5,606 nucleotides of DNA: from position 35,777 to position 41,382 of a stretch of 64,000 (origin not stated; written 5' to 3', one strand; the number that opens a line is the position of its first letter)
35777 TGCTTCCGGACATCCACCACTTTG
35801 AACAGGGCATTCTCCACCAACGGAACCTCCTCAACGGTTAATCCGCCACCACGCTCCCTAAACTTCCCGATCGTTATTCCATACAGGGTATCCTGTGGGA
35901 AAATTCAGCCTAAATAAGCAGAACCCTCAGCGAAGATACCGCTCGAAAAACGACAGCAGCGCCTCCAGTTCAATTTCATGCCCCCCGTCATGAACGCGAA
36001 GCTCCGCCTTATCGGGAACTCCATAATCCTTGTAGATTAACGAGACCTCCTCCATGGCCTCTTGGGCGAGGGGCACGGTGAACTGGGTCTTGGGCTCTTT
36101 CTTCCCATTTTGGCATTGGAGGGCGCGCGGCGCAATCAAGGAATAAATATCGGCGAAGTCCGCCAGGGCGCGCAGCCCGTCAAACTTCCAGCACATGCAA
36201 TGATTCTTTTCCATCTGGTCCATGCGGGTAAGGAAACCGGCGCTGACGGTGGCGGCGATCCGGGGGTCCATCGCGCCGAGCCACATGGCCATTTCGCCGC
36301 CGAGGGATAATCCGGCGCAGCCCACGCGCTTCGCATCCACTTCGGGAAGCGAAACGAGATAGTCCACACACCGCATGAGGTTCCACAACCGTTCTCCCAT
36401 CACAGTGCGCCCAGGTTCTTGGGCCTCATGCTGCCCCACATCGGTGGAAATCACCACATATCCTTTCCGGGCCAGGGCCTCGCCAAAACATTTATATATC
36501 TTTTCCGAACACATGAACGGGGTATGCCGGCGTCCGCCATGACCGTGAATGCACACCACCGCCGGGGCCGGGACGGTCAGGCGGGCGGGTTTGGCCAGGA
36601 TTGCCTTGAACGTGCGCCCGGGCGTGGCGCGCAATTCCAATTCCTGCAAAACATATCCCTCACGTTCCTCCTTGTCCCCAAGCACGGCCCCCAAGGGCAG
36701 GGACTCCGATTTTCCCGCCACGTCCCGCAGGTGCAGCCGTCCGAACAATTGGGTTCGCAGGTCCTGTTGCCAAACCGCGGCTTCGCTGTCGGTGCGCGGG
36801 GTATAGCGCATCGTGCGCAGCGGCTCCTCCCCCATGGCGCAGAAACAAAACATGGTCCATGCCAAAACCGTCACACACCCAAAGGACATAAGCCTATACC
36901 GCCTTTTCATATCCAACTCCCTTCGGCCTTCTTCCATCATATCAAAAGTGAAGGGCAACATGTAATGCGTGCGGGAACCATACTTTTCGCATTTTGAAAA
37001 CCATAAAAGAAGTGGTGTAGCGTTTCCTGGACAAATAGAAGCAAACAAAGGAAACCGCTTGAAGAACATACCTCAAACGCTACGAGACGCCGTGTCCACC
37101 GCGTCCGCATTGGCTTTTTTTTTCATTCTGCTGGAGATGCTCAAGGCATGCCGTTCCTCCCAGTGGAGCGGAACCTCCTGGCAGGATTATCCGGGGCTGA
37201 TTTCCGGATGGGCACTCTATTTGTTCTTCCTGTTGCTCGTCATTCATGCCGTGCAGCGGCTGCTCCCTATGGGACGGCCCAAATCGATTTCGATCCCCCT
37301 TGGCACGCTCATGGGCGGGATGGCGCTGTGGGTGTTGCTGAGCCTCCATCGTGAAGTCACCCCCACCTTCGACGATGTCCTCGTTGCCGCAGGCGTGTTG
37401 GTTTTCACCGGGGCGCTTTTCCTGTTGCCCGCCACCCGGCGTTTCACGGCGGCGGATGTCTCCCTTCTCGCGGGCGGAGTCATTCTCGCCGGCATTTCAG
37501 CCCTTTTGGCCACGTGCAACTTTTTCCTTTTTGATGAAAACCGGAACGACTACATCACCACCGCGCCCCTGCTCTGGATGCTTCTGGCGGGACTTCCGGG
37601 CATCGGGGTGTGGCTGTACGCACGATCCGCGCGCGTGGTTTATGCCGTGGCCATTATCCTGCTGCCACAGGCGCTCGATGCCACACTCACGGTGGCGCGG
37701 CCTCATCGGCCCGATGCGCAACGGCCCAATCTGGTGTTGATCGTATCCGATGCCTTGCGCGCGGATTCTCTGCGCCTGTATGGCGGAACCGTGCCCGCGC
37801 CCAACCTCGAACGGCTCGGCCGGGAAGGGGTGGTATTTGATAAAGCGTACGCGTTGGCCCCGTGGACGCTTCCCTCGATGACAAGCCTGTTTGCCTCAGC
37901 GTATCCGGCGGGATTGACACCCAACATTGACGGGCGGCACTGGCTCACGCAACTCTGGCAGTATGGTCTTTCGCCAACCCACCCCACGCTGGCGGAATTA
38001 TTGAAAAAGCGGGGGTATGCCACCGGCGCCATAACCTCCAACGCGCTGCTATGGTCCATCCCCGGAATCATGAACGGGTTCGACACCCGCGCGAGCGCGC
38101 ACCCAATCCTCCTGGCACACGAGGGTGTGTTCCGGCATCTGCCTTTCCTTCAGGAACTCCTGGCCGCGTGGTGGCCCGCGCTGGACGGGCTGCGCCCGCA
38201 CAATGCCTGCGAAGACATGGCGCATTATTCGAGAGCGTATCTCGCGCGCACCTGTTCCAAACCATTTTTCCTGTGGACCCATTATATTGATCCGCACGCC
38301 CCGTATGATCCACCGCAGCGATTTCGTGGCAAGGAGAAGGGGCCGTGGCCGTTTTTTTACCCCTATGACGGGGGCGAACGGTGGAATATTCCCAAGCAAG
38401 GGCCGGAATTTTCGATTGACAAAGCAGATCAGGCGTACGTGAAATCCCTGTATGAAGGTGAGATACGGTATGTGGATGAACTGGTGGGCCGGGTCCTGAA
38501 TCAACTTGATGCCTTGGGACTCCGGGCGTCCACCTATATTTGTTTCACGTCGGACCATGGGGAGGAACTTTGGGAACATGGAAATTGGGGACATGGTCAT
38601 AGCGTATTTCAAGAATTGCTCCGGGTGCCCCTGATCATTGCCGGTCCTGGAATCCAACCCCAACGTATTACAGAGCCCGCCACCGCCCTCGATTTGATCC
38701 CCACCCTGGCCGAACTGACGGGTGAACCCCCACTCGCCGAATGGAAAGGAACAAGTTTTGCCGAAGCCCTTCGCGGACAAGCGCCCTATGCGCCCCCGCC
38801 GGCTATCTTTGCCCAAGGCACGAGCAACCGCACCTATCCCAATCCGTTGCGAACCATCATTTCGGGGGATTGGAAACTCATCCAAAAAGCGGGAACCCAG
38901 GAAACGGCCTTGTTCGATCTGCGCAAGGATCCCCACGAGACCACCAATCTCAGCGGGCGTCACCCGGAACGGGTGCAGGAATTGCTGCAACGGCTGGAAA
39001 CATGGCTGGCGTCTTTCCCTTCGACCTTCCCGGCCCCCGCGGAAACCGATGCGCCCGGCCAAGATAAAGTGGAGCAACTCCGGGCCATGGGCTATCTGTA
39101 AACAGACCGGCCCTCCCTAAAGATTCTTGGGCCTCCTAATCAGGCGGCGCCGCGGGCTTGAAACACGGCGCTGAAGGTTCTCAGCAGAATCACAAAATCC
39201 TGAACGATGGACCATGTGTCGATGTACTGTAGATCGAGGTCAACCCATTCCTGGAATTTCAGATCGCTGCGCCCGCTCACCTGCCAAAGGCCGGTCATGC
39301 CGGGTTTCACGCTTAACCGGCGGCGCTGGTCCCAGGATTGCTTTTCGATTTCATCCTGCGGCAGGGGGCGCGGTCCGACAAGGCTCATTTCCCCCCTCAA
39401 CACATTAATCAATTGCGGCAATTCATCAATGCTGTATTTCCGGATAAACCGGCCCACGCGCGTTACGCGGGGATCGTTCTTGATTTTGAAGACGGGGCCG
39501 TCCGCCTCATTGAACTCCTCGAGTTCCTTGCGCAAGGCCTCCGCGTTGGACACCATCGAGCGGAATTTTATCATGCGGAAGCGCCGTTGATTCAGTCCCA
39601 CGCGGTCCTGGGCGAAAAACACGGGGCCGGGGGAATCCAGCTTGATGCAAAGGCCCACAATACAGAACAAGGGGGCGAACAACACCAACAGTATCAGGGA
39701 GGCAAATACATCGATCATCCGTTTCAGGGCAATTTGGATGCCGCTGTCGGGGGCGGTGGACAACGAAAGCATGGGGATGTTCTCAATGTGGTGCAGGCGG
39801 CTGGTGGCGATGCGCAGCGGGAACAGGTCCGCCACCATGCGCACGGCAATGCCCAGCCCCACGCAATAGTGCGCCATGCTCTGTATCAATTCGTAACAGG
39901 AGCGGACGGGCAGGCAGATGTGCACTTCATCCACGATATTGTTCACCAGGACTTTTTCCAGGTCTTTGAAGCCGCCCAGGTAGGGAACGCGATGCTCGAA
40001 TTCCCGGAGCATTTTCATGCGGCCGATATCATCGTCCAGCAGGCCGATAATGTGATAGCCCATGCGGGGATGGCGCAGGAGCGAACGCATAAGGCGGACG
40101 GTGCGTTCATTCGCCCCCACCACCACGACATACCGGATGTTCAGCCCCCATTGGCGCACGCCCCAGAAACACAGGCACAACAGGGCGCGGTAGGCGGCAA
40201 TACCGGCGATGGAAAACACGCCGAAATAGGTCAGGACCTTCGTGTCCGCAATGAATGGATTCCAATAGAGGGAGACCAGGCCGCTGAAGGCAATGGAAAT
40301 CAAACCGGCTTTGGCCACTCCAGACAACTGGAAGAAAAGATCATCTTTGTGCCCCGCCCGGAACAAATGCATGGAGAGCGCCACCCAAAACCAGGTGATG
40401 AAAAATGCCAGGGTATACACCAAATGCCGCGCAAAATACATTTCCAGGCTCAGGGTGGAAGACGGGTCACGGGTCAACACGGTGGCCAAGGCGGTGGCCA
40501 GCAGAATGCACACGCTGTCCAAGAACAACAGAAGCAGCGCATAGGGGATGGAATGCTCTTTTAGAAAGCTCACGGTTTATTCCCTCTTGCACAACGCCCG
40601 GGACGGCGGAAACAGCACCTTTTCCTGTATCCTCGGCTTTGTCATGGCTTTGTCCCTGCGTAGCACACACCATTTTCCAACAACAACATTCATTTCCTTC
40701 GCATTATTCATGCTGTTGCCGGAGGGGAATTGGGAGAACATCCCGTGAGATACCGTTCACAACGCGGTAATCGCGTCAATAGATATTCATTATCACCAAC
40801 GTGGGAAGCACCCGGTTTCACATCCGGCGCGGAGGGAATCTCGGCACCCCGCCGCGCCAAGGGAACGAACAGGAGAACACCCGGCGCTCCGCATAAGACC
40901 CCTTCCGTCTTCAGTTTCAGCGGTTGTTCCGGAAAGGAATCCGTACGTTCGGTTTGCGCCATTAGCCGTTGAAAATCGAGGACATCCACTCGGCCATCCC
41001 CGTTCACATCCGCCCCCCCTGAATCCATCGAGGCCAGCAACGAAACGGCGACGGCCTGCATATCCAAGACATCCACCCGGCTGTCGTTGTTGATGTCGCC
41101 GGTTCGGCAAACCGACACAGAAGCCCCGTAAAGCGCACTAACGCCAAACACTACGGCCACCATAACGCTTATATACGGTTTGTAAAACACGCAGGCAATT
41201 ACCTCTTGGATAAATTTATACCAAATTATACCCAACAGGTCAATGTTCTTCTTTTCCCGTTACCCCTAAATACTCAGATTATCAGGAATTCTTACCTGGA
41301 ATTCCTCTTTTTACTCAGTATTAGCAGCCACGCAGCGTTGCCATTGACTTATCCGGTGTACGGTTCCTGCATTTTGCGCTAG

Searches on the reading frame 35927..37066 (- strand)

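Call 45: search_protein_families(library=pfam, proteins=[window:35927-37066:-], max_evalue=0.0001)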
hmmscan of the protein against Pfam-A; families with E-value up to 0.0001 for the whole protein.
window:35927-37066:- (379 aa): 6 families
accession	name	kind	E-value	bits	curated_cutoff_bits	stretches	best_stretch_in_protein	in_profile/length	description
PF12715.13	Abhydrolase_7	-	5.1e-10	39.6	21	0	224-284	203-263/388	Abhydrolase family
PF01738.24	DLH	-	1.7e-08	34.8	21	1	153-276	1-127/217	Dienelactone hydrolase family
PF22244.2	GCE_fung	-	1.4e-07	32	27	1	227-275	84-134/231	Glucuronyl esterase, fungi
PF05448.18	AXE1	-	1.4e-06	27.8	21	1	229-275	159-205/321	Acetyl xylan esterase (AXE1)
PF00561.26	Abhydrolase_1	-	1.1e-05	25.6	25.8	1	168-277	1-101/245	alpha/beta hydrolase fold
PF08840.17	BAAT_C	-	5e-05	23.9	20.9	1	234-276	10-52/210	BAAT / Acyl-CoA thioester hydrolase C terminal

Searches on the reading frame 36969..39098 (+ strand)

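Call 22: search_protein_families(library=pfam, proteins=[window:36969-39098:+], max_evalue=0.001)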
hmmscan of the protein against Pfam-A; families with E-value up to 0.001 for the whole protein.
window:36969-39098:+ (710 aa): 3 families
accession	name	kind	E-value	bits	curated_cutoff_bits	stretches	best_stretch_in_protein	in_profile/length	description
PF00884.28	Sulfatase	-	6e-46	157.6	25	1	253-585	1-300/301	Sulfatase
PF01663.27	Phosphodiest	-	7.9e-09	36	23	1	492-531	181-220/342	Type I phosphodiesterase / nucleotide pyrophosphatase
PF16347.10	SGSH_C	-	1.1e-07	32.6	29.3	1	542-677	7-145/154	N-sulphoglucosamine sulphohydrolase, C-terminal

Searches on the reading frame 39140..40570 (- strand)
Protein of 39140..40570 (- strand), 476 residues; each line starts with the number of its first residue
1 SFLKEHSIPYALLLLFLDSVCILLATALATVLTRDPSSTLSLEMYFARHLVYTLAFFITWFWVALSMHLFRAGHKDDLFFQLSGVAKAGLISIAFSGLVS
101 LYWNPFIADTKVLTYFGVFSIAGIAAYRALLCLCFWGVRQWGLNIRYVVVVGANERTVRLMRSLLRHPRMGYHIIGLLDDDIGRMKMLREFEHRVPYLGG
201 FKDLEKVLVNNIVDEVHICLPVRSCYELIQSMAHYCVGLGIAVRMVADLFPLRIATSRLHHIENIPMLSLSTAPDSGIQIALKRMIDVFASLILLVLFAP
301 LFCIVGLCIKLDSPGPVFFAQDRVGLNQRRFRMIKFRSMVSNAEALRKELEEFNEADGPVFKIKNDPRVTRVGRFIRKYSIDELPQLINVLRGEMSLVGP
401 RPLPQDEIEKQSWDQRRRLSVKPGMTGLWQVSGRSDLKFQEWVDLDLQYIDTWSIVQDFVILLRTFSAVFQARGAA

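Call 45: search_protein_families(library=pfam, proteins=[window:39140-40570:-], max_evalue=0.0001)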
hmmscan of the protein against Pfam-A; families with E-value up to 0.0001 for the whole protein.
window:39140-40570:- (476 aa): 2 families
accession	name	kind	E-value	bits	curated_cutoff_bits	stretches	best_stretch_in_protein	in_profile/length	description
PF02397.22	Bac_transf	-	3.1e-70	235.8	27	1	283-471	1-179/179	Bacterial sugar transferase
PF13727.12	CoA_binding_3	-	4.8e-13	49.9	25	1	80-247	16-175/175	CoA-binding domain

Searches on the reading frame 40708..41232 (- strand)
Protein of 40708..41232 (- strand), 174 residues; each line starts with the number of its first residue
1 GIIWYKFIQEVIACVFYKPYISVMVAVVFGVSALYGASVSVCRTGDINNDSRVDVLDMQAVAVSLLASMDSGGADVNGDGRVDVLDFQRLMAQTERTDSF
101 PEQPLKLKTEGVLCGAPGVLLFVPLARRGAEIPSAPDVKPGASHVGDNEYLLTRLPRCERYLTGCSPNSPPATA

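Call 8: search_protein_families(library=ncbifam, proteins=[window:40708-41232:-], max_evalue=1)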
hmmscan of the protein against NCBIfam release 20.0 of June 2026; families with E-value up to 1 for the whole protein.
window:40708-41232:- (174 aa): 1 family
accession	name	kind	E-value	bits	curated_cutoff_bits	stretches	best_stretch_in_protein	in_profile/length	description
NF049990.1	CellobisidaseCelK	equivalog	0.34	9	1700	1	44-90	829-878/889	cellulose 1,4-beta-cellobiosidase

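Call 9: search_protein_families(library=pfam, proteins=[window:40708-41232:-], max_evalue=10)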
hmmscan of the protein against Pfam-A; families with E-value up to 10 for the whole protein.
window:40708-41232:- (174 aa): 7 families
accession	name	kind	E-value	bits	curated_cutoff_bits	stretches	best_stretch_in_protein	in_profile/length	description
PF00404.24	Dockerin_1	-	2.7e-09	37.5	22.9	1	45-91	2-53/57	Dockerin type I domain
PF13517.12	FG-GAP_3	-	0.0013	19.8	26.9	2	74-85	49-60/61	FG-GAP-like repeat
PF13499.12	EF-hand_7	-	0.0022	18.8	30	2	75-102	12-39/67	EF-hand domain pair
PF00036.39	EF-hand_1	-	0.0022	17.9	25.4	1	74-93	9-28/29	EF hand domain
PF13202.12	EF-hand_5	-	0.0037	17.1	25.9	1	74-91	8-25/25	EF hand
PF13405.12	EF-hand_6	-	0.0076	16.4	25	1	75-92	10-27/30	EF-hand domain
PF01839.29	FG-GAP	-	0.048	14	22.1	1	73-85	7-19/37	FG-GAP repeat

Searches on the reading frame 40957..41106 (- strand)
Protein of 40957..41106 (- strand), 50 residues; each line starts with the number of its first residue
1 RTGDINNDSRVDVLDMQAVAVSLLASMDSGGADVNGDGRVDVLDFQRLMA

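Call 32: search_solved_structures(query=window:40957-41106:-, max_evalue=1, show_alignments=5)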
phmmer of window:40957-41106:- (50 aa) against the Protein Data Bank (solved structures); distinct sequences matched with E-value up to 1: 26.
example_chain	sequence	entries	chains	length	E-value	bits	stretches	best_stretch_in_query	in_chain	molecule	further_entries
2k7c_A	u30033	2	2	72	0.0072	19.9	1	32-49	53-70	Calcium-binding protein 1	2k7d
3ox6_A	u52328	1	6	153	0.0081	19.7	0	32-49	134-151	Calcium-binding protein 1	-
3ox5_A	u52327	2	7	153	0.0088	19.6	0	32-49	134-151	Calcium-binding protein 1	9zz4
2lan_A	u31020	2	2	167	0.014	19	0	32-49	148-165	Calcium-binding protein 1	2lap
2mte_A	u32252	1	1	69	0.017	18.7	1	3-45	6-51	Cellulose 1,4-beta-cellobiosidase (reducing end) CelS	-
1daq_A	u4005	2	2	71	0.019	18.6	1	3-45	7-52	ENDOGLUCANASE SS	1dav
6kg9_A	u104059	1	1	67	0.033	17.8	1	3-48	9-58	And cellulose-binding endoglucanase family 9 CelL ortholog dockerin domain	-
4fl4_A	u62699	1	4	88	0.039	17.6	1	2-45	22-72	Glycoside hydrolase family 9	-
6kge_D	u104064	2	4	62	0.047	17.4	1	3-48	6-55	And cellulose-binding endoglucanase family 9 CelL ortholog dockerin domain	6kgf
6kgc_B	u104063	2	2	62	0.07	16.8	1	3-48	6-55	And cellulose-binding endoglucanase family 9 CelL ortholog dockerin domain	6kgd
2jnk_A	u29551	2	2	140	0.12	16.1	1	2-44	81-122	Hyalurononglucosaminidase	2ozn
2vn5_B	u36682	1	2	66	0.14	15.9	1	3-45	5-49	ENDOGLUCANASE A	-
2sas_A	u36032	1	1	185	0.25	15.1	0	30-47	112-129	SARCOPLASMIC CALCIUM-BINDING PROTEIN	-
7jts_t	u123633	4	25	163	0.27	15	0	32-49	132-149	Calmodulin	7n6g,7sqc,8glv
2b1u_A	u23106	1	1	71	0.27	15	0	31-50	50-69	Calmodulin-like protein 5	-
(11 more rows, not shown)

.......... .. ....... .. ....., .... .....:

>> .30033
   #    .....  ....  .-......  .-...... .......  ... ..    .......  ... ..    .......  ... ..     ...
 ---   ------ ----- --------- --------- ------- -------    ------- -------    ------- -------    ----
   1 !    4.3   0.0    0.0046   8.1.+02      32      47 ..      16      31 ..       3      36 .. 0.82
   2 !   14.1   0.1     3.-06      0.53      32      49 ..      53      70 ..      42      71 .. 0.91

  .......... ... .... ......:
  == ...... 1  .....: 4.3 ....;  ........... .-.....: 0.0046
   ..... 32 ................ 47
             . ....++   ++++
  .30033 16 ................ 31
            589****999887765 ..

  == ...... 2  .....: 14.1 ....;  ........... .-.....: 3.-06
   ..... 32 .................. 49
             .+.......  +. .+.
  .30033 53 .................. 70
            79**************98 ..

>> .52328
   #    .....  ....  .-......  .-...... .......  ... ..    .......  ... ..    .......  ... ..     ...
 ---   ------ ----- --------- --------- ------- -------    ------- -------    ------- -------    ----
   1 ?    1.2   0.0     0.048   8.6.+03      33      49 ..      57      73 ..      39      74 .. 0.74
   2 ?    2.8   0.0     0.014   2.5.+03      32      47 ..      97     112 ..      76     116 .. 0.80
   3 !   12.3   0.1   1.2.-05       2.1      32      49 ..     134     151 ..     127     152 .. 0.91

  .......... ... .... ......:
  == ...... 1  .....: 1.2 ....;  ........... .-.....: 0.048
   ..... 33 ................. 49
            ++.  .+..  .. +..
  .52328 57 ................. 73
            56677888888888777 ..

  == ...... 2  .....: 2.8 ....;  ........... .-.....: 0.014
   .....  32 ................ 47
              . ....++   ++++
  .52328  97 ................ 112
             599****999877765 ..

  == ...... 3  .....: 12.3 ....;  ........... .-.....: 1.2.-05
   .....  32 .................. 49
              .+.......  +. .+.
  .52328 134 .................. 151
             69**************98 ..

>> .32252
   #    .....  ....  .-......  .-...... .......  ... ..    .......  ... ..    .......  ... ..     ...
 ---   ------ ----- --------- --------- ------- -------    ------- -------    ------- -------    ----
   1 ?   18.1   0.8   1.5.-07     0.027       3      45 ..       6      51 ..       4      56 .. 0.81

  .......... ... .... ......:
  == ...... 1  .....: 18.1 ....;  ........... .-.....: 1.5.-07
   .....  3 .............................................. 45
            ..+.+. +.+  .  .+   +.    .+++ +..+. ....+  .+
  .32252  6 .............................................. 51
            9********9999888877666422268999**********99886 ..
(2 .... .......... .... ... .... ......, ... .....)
